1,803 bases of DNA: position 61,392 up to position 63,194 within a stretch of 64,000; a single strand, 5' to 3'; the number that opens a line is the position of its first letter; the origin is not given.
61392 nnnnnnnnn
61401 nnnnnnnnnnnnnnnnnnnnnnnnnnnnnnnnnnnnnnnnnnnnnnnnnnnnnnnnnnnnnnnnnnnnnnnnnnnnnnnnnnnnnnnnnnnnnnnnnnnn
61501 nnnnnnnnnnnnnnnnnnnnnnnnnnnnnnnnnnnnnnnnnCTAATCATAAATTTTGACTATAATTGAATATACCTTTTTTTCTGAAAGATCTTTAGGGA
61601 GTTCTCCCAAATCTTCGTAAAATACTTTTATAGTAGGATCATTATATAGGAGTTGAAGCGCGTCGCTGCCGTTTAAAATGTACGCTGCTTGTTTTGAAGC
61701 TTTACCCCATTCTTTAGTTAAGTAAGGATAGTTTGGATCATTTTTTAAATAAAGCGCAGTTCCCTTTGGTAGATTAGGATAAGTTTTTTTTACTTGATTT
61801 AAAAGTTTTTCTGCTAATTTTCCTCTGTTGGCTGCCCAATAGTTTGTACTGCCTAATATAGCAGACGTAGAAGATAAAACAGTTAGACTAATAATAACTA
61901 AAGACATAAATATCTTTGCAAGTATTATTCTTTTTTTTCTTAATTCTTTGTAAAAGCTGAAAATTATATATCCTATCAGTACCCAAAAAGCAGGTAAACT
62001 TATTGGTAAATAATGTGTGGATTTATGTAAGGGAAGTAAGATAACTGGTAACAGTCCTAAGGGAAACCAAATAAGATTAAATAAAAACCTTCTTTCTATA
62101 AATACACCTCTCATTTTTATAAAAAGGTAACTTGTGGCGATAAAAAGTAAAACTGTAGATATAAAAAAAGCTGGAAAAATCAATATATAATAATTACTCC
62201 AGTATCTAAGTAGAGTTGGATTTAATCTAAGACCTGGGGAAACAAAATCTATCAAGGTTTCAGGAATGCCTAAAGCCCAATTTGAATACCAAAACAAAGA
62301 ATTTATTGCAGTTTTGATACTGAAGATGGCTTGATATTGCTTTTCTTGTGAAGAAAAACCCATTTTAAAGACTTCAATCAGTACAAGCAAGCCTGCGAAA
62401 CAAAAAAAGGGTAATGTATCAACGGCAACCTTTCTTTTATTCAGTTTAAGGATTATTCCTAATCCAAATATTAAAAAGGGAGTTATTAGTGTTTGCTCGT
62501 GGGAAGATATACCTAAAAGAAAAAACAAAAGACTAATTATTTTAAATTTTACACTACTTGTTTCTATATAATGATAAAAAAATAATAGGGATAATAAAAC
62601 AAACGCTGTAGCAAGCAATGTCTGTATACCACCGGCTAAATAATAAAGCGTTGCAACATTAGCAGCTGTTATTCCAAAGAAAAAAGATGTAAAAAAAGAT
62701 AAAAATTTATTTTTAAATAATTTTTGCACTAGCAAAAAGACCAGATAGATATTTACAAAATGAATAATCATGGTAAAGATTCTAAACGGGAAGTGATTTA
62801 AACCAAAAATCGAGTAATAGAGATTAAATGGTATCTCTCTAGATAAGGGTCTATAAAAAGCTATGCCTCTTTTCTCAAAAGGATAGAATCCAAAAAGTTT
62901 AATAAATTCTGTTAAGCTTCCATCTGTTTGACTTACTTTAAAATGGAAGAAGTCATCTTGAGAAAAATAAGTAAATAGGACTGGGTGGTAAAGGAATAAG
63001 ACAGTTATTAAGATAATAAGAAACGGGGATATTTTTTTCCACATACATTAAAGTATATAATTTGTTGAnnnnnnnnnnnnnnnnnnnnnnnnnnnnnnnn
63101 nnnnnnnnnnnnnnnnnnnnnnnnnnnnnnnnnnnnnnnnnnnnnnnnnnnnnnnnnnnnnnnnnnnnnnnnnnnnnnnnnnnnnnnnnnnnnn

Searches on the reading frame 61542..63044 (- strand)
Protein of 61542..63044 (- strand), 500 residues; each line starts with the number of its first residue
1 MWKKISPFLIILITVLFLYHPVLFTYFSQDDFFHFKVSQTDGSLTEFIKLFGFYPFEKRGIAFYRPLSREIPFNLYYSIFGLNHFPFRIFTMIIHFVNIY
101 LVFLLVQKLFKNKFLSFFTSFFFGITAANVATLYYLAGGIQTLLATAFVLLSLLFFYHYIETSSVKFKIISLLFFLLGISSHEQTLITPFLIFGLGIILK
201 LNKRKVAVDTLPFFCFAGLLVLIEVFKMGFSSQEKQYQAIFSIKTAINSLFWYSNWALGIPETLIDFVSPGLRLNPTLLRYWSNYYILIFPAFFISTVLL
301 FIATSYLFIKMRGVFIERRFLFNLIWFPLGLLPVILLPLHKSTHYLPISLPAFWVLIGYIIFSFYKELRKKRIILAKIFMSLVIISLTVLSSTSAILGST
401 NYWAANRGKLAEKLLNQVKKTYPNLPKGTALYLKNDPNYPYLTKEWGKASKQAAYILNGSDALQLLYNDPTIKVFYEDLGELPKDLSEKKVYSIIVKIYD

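Call 6: search_protein_families(library=pfam, proteins=[window:61542-63044:-], max_evalue=0.01)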
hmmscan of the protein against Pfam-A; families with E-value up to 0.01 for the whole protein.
window:61542-63044:- (500 aa): 0 families

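Call 10: search_protein_families(library=ncbifam, proteins=[window:61542-63044:-], max_evalue=0.01)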
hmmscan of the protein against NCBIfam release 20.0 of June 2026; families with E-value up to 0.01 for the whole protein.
window:61542-63044:- (500 aa): 0 families

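Call 67: find_encoding_contigs(protein=window:61542-63044:-, flank=10000, max_places=1)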
Protein window:61542-63044:- (500 aa): 3 contigs read that carry it; 1 place shown.
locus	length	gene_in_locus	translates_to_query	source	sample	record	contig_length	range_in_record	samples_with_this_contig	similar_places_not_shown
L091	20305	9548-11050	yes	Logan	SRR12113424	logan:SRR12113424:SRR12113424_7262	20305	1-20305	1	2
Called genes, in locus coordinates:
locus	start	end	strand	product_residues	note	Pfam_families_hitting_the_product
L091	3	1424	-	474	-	?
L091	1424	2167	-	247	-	PF00535:Glycos_transf_2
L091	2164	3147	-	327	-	PF00534:Glycos_transf_1, PF13692:Glyco_trans_1_4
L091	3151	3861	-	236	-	PF00535:Glycos_transf_2, PF10111:Glyco_tranf_2_2 (weak), PF13641:Glyco_tranf_2_3 (weak)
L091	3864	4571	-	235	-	PF01209:Ubie_methyltran (weak), PF05401:NodS (weak), PF13489:Methyltransf_23, PF08241:Methyltransf_11, PF08242:Methyltransf_12, PF13649:Methyltransf_25, PF13847:Methyltransf_31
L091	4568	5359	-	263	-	PF00535:Glycos_transf_2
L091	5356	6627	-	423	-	PF01943:Polysacc_synt, PF13440:Polysacc_synt_3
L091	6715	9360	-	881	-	-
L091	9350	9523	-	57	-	-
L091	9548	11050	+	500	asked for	-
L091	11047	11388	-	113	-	-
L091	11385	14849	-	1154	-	-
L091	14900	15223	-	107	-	-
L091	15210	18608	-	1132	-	PF11847:GT-C_AftD (faint)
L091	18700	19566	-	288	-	PF00535:Glycos_transf_2, PF10111:Glyco_tranf_2_2, PF13641:Glyco_tranf_2_3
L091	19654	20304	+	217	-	?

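Call 89: search_protein_families(library=pfam, proteins=[L091:5356-6627:-, L091:6715-9360:-, L091:3-1424:-, L091:3864-4571:-, L091:4568-5359:-], max_evalue=0.001)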
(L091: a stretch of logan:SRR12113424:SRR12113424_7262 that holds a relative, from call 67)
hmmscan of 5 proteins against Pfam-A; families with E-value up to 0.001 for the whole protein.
L091:5356-6627:- (423 aa): 2 families
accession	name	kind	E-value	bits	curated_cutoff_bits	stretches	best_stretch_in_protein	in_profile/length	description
PF01943.22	Polysacc_synt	-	4.1e-22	79.4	28.2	1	13-287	4-273/274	Polysaccharide biosynthesis protein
PF13440.11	Polysacc_synt_3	-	2.5e-20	73.4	23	1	34-334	1-292/293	Polysaccharide biosynthesis protein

L091:6715-9360:- (881 aa): 0 families

L091:3-1424:- (474 aa): 2 families
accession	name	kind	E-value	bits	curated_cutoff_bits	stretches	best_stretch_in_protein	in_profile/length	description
PF13231.12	PMT_2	-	2.8e-11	44.3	26.1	1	50-207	2-156/160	Dolichyl-phosphate-mannose-protein mannosyltransferase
PF11028.14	TMEM260-like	-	0.00017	21.9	24.2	0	82-161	54-150/179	Protein O-mannosyl-transferase TMEM260-like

L091:3864-4571:- (235 aa): 12 families
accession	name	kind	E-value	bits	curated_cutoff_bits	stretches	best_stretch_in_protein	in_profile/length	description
PF13489.12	Methyltransf_23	-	5.4e-18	65.7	27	1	38-175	23-163/164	Methyltransferase domain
PF08241.18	Methyltransf_11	-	5.7e-17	62.6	21.2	1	42-135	1-95/95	Methyltransferase domain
PF13649.12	Methyltransf_25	-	1.4e-15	58.2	27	1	41-131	1-97/97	Methyltransferase domain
PF08242.18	Methyltransf_12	-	1.9e-15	57.8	30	1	42-133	1-98/98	Methyltransferase domain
PF13847.12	Methyltransf_31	-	6.1e-14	52.4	27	1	40-135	6-109/145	Methyltransferase domain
PF05401.17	NodS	-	2e-07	31.5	24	1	37-135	43-144/201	Nodulation protein S (NodS)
PF01209.24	Ubie_methyltran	-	3.6e-07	30.2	20.1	1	10-136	20-152/233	ubiE/COQ5 methyltransferase family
PF07021.18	MetW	-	8e-05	22.8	21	1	40-129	16-104/193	Methionine biosynthesis protein MetW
PF00398.26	RrnaAD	-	0.00011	21.8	24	1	40-84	33-80/263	Ribosomal RNA adenine dimethylase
PF05175.20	MTS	-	0.00028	21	23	1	30-135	24-138/170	Methyltransferase small domain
PF06325.19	PrmA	-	0.00032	20.7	22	1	40-135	164-258/296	Ribosomal protein L11 methyltransferase (PrmA)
PF05958.17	tRNA_U5-meth_tr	-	0.00079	19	23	0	34-81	198-246/357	tRNA (Uracil-5-)-methyltransferase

L091:4568-5359:- (263 aa): 2 families
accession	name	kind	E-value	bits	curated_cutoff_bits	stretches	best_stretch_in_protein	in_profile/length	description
PF00535.33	Glycos_transf_2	-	1.1e-12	48.7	23.3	1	8-133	5-130/168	Glycosyl transferase family 2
PF13704.12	Glyco_tranf_2_4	-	1.8e-05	25.6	27.5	1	26-96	17-86/98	Glycosyl transferase family 2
